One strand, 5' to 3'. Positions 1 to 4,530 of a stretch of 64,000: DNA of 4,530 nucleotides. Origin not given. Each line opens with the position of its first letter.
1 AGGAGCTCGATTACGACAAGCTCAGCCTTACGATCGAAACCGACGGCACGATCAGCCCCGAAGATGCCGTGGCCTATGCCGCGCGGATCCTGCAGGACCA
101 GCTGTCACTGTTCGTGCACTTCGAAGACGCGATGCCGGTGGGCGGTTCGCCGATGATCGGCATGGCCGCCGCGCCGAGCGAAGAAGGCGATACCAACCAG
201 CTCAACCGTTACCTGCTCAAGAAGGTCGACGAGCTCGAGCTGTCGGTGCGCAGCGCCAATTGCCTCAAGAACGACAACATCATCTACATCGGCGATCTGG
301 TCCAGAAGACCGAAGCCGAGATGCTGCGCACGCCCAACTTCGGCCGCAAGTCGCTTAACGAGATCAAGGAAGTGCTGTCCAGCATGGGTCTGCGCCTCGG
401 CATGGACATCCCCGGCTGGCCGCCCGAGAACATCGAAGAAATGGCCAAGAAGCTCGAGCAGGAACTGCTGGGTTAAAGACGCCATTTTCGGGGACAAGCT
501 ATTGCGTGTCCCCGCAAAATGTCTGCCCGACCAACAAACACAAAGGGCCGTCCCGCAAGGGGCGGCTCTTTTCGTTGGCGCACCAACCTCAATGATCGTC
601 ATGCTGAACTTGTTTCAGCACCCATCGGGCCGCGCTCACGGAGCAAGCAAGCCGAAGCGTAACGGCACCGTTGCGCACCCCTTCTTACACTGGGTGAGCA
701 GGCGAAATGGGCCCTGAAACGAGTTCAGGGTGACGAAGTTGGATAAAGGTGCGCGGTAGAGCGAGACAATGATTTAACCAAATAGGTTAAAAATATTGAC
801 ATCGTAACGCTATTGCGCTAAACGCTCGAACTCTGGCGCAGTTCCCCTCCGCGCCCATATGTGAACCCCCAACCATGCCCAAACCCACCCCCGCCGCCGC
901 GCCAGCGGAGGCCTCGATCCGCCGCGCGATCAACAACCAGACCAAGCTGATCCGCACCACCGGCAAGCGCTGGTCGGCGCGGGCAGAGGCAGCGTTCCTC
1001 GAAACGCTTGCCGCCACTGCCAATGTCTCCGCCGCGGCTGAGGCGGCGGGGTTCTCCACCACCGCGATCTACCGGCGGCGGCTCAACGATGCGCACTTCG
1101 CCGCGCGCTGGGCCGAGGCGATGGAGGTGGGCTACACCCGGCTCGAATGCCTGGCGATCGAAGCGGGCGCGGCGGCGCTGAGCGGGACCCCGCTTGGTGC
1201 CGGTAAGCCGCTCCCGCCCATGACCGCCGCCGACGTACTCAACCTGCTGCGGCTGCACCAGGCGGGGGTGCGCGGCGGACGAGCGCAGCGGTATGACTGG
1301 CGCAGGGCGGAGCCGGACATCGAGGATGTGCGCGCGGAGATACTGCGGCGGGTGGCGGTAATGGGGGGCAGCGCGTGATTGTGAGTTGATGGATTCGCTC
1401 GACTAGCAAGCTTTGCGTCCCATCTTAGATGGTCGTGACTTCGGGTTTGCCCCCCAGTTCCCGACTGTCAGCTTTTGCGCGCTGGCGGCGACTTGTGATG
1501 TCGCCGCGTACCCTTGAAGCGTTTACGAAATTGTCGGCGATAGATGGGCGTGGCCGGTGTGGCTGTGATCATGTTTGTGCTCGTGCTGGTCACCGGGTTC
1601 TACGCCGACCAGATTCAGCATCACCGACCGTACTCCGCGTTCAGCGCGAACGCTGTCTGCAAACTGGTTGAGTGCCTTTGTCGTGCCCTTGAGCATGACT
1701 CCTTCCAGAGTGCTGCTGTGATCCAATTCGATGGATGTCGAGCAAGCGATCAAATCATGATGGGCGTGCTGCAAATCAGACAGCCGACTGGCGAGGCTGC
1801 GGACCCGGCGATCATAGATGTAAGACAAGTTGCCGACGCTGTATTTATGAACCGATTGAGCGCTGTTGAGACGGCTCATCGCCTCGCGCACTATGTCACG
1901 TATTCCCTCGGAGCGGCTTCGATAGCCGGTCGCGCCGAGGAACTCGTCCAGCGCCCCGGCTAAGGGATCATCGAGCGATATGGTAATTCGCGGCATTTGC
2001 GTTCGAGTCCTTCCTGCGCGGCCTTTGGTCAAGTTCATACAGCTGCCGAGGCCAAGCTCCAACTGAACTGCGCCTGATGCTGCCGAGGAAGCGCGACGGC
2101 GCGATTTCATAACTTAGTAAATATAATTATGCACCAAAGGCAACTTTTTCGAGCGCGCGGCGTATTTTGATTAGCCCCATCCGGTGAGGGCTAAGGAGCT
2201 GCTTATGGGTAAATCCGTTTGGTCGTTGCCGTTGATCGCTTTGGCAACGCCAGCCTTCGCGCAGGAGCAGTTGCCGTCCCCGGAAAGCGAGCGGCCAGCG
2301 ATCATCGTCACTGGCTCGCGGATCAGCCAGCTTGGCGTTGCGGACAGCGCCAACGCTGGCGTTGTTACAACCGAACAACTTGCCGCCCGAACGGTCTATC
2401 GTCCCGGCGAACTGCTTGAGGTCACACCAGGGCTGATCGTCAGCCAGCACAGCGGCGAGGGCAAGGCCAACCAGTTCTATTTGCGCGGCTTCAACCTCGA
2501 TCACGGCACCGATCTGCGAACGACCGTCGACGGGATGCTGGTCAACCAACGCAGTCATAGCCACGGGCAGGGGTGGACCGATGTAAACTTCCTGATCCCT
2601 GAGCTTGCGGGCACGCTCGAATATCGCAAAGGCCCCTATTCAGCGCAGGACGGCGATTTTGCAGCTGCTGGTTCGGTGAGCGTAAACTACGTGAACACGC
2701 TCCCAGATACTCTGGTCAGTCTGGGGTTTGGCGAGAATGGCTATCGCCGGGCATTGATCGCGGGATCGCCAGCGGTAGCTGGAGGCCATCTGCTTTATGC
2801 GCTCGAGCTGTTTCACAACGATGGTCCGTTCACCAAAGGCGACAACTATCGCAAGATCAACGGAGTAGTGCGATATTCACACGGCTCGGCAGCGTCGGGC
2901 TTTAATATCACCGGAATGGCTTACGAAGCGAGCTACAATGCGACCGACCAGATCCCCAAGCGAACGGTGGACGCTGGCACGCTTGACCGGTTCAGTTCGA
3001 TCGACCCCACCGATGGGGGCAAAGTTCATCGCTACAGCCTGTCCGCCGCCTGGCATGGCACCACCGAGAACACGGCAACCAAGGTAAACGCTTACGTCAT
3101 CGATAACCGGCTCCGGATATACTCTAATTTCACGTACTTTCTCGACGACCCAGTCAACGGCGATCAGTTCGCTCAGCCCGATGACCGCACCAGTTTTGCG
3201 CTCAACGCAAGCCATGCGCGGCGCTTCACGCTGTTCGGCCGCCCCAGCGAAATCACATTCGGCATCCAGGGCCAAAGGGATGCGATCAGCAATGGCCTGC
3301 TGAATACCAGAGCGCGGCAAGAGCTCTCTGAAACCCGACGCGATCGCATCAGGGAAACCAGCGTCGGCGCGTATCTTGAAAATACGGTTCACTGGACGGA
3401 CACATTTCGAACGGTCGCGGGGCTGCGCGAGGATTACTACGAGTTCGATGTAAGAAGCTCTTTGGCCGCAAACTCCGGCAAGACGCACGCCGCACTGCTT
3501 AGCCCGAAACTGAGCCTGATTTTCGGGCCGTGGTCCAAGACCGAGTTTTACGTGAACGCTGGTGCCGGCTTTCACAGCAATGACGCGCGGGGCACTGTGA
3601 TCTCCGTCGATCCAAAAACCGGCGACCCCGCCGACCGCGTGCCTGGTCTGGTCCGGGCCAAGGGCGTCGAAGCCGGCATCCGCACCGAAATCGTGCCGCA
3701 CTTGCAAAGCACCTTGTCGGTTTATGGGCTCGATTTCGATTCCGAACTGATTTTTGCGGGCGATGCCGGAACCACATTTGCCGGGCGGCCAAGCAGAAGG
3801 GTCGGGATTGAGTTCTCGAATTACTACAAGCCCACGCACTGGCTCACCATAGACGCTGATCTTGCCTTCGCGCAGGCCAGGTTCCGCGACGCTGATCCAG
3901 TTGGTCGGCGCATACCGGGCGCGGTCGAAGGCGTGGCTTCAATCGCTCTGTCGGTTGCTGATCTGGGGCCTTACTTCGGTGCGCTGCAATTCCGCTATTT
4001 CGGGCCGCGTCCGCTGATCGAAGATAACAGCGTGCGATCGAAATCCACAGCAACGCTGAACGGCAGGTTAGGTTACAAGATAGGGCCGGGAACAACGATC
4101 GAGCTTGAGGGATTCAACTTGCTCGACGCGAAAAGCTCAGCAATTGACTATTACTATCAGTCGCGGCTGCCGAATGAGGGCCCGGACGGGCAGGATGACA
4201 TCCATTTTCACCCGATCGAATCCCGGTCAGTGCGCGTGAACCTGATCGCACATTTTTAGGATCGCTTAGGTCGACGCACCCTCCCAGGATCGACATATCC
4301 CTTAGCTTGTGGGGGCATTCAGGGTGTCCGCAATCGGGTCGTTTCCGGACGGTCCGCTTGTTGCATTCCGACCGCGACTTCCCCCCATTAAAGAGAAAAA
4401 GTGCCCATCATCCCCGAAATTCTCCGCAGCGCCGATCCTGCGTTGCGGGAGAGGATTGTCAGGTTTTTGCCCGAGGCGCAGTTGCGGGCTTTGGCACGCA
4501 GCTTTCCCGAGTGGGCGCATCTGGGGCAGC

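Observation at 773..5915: Orphan GTA-like terminase pair parked between rpoA and rplQ, with no other virion genes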

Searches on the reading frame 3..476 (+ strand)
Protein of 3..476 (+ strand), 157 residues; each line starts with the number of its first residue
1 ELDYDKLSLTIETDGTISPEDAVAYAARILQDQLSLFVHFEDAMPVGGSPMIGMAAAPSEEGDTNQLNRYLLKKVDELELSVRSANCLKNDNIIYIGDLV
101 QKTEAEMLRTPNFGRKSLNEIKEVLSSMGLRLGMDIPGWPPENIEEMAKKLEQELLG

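Call 3: search_protein_families(library=pfam, proteins=[window:3-476:+], max_evalue=0.01)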
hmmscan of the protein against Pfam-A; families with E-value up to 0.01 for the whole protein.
window:3-476:+ (157 aa): 2 families
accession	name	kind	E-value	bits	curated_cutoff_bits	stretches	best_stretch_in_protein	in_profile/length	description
PF03118.21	RNA_pol_A_CTD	-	4.6e-26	90.8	23.8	1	65-126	5-66/67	Bacterial RNA polymerase, alpha chain C terminal domain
PF01193.29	RNA_pol_L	-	2e-09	37.5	24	1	3-34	43-74/74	RNA polymerase Rpb3/Rpb11 dimerisation domain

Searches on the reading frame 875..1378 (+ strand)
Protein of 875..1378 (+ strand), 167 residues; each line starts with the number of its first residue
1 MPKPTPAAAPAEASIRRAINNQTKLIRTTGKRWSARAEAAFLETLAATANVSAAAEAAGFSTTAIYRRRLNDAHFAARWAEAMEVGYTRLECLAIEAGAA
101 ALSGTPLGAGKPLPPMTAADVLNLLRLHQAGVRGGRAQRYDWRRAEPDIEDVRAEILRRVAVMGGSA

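Call 3: search_protein_families(library=pfam, proteins=[window:875-1378:+], max_evalue=0.01)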
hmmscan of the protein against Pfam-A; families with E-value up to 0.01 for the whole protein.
window:875-1378:+ (167 aa): 0 families

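Call 4: search_protein_families(library=phrogs, proteins=[window:875-1378:+], max_evalue=0.01)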
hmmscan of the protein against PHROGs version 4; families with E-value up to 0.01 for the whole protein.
window:875-1378:+ (167 aa): 1 family
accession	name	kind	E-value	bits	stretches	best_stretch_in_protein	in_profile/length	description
phrog_4044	-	head and packaging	3.8e-12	47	1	20-86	11-77/180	terminase small subunit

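Call 5: search_protein_families(library=ncbifam, proteins=[window:875-1378:+], max_evalue=0.01)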
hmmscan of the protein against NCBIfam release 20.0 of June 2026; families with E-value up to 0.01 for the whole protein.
window:875-1378:+ (167 aa): 0 families

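Call 83: search_protein_families(library=padloc, proteins=[window:875-1378:+], max_evalue=0.001)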
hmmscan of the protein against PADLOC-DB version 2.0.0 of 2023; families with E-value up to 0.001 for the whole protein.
window:875-1378:+ (167 aa): 0 families

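Call 93: search_solved_structures(query=window:875-1375:+, max_evalue=1)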
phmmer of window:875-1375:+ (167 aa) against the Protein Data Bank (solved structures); distinct sequences matched with E-value up to 1: 0.

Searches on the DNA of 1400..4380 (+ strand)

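Call 110: search_dna_similar(query=window:1400-4380:+, collection=plasmids, mode=distant, max_rows=8)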
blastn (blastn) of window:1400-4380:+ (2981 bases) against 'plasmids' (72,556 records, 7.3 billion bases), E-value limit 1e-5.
Records with a match: 35; places in all: 36; records where one place covers at least 80% of the query: 0.
Best place of each record, by identity: 80-90% 1; 60-80% 34.
By first word of the organism name: Bradyrhizobium 8; Novosphingobium 4; Methylobacterium 3; Cupriavidus 3; Comamonadaceae 2; Methylorubrum 2; Polymorphobacter 2; Methylocystis 2; Afipia 2; Variovorax 1; and 6 more.
By predicted mobility (MOB-suite, as given by PLSDB): non-mobilizable 16; mobilizable 11; conjugative 8.
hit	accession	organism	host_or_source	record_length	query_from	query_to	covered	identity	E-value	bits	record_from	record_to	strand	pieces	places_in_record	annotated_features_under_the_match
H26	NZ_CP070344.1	Variovorax sp. PDNC026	cell culture,Plastic debris in ...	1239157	1055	2253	22%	69.7%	3e-26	263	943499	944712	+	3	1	none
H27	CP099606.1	Comamonadaceae bacterium OTU4NAUVB1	Arabidopsis thaliana,pure culture,leaf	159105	2330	2665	11%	71.3%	1e-37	168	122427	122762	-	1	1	SMP-30/gluconolactonase/LRE family protein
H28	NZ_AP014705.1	Methylobacterium aquaticum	-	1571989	1001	1303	10%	73.0%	3e-38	169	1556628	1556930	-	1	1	none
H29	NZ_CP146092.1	Ralstonia sp. RRA.1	-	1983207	1001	1291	10%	72.5%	2e-34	157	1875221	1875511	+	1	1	none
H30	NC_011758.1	Methylorubrum extorquens CM4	-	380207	1001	1291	10%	72.3%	6e-34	155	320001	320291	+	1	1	TonB-dependent receptor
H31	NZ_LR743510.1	Methylobacterium bullatum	-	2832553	1001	1279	9%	71.8%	4e-30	142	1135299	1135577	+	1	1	none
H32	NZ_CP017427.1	Methylobacterium sp. XJLW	single cell,soil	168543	993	1278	10%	69.5%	8e-20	108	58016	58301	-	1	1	TonB-dependent receptor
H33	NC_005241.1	Cupriavidus necator H16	-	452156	1001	2640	8%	77.0%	7e-27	195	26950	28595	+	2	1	TonB-dependent receptor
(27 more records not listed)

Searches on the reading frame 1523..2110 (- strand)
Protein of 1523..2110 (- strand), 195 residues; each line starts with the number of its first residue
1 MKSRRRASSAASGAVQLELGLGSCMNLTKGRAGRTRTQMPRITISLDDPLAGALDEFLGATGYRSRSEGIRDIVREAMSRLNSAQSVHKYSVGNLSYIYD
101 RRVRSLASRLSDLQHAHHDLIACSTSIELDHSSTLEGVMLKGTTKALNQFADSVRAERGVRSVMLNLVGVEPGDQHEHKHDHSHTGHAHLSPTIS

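Call 3: search_protein_families(library=pfam, proteins=[window:1523-2110:-], max_evalue=0.01)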
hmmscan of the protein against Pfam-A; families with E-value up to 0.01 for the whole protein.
window:1523-2110:- (195 aa): 2 families
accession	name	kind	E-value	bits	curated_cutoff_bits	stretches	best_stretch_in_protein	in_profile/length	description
PF08753.17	NikR_C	-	1.7e-22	79.9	22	1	92-167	1-76/77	NikR C terminal nickel binding domain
PF01402.27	RHH_1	-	2e-07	31.2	20.5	1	41-77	1-36/39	Ribbon-helix-helix protein, copG family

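Call 5: search_protein_families(library=ncbifam, proteins=[window:1523-2110:-], max_evalue=0.01)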
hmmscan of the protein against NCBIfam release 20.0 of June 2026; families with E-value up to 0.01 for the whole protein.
window:1523-2110:- (195 aa): 5 families
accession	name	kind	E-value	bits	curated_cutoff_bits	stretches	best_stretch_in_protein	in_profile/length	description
NF002815.0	PRK02967.1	equivalog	7.2e-39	133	83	1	39-174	1-136/139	nickel-responsive transcriptional regulator NikR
TIGR02793.1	nikR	equivalog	6.9e-32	110.4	175.45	1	41-165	2-125/129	nickel-responsive transcriptional regulator NikR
NF002169.0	PRK01002.1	subfamily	9e-28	97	111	1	37-168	2-133/141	nickel responsive regulator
NF003381.0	PRK04460.1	equivalog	1.5e-25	89.9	105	1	38-166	3-130/139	nickel-responsive transcriptional regulator NikR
NF001884.0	PRK00630.1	subfamily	4.2e-21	75.6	119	1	38-163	9-136/148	nickel responsive regulator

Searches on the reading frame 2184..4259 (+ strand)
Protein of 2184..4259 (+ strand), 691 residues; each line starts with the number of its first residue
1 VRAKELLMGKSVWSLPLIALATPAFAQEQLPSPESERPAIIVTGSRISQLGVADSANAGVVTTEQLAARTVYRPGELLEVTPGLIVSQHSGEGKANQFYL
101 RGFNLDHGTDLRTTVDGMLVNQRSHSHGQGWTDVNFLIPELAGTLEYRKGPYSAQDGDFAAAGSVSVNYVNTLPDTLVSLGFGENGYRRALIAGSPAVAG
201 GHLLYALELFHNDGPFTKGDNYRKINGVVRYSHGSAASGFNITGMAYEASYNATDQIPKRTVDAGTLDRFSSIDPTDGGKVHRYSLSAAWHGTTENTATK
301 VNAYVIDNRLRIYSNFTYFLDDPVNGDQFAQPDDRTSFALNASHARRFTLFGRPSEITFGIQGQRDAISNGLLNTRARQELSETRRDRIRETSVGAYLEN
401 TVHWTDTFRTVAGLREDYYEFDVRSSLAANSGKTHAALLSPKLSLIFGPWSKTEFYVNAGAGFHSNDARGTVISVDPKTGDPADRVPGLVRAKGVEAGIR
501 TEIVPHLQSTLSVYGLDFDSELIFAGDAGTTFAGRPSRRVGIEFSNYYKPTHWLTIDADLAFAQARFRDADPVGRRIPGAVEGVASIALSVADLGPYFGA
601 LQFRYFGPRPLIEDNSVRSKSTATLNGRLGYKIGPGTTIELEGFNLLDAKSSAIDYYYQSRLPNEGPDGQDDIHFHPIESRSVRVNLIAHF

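Call 3: search_protein_families(library=pfam, proteins=[window:2184-4259:+], max_evalue=0.01)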
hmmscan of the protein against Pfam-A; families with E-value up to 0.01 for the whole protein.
window:2184-4259:+ (691 aa): 2 families
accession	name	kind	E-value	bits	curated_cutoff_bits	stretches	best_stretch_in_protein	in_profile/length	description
PF00593.30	TonB_dep_Rec_b-barrel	-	1.1e-22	81.9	27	1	229-646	19-436/436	TonB dependent receptor-like, beta-barrel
PF07715.20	Plug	-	1.8e-13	51.3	23.9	1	58-163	9-106/107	TonB-dependent Receptor Plug Domain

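Call 5: search_protein_families(library=ncbifam, proteins=[window:2184-4259:+], max_evalue=0.01)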
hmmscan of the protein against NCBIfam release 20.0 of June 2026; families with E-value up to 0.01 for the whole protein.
window:2184-4259:+ (691 aa): 5 families
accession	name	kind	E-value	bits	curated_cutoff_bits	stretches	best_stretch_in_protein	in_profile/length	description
TIGR01783.1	TonB-siderophor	subfamily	8.6e-16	57.7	223.5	2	386-587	354-553/649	TonB-dependent siderophore receptor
TIGR01786.1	TonB-hemlactrns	subfamily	7.7e-11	41.1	323.75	2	58-166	25-130/719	TonB-dependent hemoglobin/transferrin/lactoferrin family receptor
TIGR01779.1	TonB-B12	equivalog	1.3e-10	40.4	599.7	1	34-212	27-197/614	TonB-dependent vitamin B12 receptor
NF007926.1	PRK10641.1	equivalog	7.1e-09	34.7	836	1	20-188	11-172/617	TonB-dependent vitamin B12 receptor BtuB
NF007478.2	PRK10064.1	equivalog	0.0073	14.6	745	0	16-167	15-155/663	catecholate siderophore receptor CirA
